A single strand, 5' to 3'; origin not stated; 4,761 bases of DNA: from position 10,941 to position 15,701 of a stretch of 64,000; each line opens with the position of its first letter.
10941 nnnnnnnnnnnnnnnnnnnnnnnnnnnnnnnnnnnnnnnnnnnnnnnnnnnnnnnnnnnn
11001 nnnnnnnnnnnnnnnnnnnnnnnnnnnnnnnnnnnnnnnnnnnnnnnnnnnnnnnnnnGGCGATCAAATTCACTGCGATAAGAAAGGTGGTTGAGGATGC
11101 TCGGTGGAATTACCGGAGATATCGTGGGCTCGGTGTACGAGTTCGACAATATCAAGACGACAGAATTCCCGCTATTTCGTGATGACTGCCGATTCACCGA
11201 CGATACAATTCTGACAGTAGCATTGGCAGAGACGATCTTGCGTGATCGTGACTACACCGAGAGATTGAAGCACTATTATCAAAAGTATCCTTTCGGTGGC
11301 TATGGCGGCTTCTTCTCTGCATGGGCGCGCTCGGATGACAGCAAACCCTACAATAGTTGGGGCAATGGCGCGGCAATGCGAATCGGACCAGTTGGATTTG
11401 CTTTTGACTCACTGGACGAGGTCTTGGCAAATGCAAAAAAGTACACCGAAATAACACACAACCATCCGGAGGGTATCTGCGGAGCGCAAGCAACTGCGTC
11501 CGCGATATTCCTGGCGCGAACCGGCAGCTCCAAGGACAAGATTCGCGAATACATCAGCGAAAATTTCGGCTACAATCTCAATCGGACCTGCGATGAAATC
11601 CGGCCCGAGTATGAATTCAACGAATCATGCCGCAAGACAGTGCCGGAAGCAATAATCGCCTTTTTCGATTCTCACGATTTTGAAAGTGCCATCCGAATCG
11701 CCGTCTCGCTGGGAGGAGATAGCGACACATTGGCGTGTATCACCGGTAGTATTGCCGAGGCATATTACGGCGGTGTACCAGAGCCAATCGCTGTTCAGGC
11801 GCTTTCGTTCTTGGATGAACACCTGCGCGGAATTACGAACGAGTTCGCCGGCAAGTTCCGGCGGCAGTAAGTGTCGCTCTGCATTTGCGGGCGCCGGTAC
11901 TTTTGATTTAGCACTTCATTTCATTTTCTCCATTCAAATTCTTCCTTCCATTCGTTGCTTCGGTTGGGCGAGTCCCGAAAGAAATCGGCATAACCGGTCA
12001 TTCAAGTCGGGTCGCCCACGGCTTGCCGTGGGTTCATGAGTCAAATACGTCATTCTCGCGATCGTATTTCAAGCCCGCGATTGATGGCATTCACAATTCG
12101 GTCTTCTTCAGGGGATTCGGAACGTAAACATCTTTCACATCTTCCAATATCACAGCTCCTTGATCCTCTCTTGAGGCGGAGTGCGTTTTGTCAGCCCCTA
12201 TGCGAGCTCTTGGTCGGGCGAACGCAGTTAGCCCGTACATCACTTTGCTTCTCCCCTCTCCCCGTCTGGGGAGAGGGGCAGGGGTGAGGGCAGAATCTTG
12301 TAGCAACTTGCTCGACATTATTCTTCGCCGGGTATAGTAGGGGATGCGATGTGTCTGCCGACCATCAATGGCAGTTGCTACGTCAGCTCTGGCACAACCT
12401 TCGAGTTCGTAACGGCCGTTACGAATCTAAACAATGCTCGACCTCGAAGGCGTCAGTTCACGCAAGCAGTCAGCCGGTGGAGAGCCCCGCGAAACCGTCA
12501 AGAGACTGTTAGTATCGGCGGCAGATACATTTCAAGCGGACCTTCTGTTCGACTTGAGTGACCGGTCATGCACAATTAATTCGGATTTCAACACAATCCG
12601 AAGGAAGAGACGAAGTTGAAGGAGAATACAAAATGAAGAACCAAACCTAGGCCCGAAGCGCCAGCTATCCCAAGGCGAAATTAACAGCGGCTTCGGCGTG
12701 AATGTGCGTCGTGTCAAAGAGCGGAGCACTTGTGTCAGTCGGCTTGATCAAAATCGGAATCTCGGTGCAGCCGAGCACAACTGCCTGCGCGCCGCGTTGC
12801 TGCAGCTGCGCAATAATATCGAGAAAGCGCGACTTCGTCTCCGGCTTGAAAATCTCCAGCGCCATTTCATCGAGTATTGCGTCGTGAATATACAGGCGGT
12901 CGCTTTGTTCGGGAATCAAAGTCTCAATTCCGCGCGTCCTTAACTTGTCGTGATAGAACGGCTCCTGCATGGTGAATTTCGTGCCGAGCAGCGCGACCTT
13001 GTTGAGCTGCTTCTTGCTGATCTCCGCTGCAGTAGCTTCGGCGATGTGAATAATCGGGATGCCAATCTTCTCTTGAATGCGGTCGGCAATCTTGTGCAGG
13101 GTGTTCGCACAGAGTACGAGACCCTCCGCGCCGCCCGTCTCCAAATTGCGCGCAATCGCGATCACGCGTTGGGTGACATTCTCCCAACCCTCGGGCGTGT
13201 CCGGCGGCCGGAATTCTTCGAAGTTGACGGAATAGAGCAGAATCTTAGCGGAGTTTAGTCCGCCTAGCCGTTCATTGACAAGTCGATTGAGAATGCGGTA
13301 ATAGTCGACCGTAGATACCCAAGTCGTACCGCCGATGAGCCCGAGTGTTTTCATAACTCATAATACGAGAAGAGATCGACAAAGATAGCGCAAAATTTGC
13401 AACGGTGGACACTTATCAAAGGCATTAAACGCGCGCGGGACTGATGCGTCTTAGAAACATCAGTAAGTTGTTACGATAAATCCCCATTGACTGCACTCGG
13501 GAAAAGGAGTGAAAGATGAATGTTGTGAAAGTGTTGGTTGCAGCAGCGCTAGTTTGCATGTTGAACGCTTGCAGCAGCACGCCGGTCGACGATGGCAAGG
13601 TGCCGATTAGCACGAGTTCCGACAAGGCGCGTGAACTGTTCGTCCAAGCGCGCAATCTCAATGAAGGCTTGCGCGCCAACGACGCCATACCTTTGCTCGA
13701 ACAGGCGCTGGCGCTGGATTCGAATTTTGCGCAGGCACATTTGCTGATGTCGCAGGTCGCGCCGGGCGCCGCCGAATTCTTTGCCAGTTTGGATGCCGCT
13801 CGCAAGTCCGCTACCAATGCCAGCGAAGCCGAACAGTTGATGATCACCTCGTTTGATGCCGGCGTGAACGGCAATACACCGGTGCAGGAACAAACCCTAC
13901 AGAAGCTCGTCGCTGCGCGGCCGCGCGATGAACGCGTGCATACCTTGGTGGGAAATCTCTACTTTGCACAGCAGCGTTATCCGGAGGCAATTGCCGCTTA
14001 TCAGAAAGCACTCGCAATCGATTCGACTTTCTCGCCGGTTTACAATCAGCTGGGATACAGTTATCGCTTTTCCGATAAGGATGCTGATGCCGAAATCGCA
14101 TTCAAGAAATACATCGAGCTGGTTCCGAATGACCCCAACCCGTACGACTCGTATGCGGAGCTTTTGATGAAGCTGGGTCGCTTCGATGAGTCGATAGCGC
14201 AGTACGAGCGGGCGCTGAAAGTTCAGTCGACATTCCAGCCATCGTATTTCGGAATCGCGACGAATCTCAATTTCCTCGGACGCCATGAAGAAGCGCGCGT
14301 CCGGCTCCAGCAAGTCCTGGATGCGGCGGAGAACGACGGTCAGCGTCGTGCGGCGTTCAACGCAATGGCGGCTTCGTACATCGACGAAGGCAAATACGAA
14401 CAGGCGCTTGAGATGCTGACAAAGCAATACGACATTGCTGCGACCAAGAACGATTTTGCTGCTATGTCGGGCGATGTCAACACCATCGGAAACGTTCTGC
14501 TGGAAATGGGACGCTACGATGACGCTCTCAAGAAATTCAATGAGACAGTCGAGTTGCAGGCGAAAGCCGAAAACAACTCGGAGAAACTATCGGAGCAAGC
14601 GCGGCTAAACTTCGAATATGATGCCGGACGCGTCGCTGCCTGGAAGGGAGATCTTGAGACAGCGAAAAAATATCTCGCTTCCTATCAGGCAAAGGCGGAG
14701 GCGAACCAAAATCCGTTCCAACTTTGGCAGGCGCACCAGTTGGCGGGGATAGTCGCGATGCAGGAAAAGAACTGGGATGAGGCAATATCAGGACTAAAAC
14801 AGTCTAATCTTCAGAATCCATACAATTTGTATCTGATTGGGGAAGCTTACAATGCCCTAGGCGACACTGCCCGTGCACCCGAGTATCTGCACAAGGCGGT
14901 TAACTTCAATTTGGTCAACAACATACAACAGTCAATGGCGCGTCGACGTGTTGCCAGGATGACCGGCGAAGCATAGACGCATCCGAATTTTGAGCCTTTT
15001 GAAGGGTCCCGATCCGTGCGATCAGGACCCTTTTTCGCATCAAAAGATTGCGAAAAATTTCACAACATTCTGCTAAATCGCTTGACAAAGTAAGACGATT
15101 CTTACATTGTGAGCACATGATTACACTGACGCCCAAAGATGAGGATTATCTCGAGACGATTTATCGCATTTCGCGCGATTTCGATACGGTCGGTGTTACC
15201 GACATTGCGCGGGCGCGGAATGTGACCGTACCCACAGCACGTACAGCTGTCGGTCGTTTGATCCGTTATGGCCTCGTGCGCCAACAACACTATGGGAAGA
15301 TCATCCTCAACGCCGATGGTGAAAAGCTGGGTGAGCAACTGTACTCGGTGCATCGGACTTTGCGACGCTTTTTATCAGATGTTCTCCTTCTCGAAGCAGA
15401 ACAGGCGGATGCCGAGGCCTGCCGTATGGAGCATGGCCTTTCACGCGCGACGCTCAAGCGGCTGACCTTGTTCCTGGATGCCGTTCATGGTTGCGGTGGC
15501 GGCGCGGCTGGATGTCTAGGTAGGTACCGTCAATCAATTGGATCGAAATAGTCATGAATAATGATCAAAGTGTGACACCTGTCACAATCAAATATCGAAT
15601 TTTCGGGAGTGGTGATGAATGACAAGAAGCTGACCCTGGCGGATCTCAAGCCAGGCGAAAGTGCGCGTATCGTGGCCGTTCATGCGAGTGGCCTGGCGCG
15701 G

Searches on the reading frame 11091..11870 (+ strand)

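Call 80: search_protein_families(library=pfam, proteins=[window:11091-11870:+], max_evalue=0.0001)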
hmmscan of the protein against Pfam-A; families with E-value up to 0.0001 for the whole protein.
window:11091-11870:+ (259 aa): 1 family
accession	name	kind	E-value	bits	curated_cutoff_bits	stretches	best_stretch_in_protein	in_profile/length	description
PF03747.19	ADP_ribosyl_GH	-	1.5e-36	127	26.2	1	3-227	3-280/287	ADP-ribosylglycohydrolase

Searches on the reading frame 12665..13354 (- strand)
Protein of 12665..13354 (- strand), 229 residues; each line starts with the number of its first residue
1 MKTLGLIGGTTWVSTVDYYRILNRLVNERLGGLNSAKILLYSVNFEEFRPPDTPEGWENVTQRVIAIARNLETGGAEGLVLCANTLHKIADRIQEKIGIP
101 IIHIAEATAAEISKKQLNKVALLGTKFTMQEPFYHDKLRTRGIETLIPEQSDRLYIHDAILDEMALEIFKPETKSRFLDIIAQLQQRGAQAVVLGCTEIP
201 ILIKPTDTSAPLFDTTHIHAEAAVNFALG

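Call 80: search_protein_families(library=pfam, proteins=[window:12665-13354:-], max_evalue=0.0001)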
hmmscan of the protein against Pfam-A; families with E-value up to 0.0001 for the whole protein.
window:12665-13354:- (229 aa): 1 family
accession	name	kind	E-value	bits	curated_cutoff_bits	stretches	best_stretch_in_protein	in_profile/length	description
PF01177.27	Asp_Glu_race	-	7.3e-41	140.7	31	1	7-223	1-211/211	Asp/Glu/Hydantoin racemase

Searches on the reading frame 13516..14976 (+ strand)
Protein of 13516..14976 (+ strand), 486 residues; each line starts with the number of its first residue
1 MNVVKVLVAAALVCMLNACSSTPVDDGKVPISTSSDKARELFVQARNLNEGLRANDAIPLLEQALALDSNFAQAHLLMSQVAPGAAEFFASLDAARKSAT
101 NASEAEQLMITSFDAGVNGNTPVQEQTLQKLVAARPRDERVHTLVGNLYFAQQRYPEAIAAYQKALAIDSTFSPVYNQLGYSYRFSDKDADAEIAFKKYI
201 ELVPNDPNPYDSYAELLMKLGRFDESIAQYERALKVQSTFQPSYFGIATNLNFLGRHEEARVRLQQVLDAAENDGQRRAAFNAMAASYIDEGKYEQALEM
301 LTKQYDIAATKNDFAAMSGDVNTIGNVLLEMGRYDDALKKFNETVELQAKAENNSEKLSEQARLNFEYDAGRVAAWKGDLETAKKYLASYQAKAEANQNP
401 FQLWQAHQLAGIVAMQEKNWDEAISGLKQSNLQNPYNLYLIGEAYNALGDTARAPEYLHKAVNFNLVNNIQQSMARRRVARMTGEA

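Call 80: search_protein_families(library=pfam, proteins=[window:13516-14976:+], max_evalue=0.0001)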
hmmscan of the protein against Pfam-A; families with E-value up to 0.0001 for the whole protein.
window:13516-14976:+ (486 aa): 19 families
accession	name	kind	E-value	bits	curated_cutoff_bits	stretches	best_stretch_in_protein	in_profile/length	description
PF07719.23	TPR_2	-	8.6e-30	100.8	27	1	141-170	3-32/34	Tetratricopeptide repeat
PF00515.34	TPR_1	-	1.2e-25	88.6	27.8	1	142-172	4-34/34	Tetratricopeptide repeat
PF13424.12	TPR_12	-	2e-24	86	30.1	4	212-272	8-76/77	Tetratricopeptide repeat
PF13181.12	TPR_8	-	1.8e-22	77.9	25.7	0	212-237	6-31/34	Tetratricopeptide repeat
PF13414.12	TPR_11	-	5.7e-21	74.4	26.8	1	146-183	1-38/42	TPR repeat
PF14559.12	TPR_19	-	2.5e-19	69.8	25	0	150-210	2-62/68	Tetratricopeptide repeat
PF13431.12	TPR_17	-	6.5e-18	63.9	24.4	0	195-227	1-33/34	Tetratricopeptide repeat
PF13176.12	TPR_7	-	3.7e-15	55.1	27.9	0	280-313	1-34/36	Tetratricopeptide repeat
PF13428.12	TPR_14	-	1.7e-14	53.3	23.5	0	208-236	2-30/44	Tetratricopeptide repeat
PF13432.12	TPR_16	-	4.2e-14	53.1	32.7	1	127-170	19-62/65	Tetratricopeptide repeat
PF13174.12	TPR_6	-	1.1e-10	41.9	26.3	0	437-461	2-26/33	Tetratricopeptide repeat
PF13374.12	TPR_10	-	1.6e-10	41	27.5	0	146-168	9-31/42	Tetratricopeptide repeat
PF12895.13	ANAPC3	-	4.1e-10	40.2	27.2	0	190-265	6-80/82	Anaphase-promoting complex, cyclosome, subunit 3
PF09976.15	TPR_21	-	3.3e-08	33.9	25.5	0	257-352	92-180/193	Tetratricopeptide repeat-like domain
PF23914.1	TPR_CcmH_CycH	-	4.4e-07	30.3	42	0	123-167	105-149/158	Cytochrome c-type biogenesis protein H TPR domain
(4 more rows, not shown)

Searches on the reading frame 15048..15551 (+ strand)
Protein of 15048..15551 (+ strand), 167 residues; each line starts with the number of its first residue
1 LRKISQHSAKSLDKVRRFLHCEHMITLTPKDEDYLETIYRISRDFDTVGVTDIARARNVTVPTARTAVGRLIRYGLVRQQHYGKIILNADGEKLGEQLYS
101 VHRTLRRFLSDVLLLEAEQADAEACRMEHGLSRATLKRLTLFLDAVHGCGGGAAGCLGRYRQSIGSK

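Call 80: search_protein_families(library=pfam, proteins=[window:15048-15551:+], max_evalue=0.0001)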
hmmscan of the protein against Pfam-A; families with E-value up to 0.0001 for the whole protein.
window:15048-15551:+ (167 aa): 2 families
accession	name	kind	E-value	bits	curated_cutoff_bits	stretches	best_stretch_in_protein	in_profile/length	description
PF02742.21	Fe_dep_repr_C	-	3.8e-15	56.1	27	1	90-149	3-62/70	Iron dependent repressor, metal binding and dimerisation domain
PF01325.25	Fe_dep_repress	-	1.1e-11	45.1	26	1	27-83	2-58/60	Iron dependent repressor, N-terminal DNA binding domain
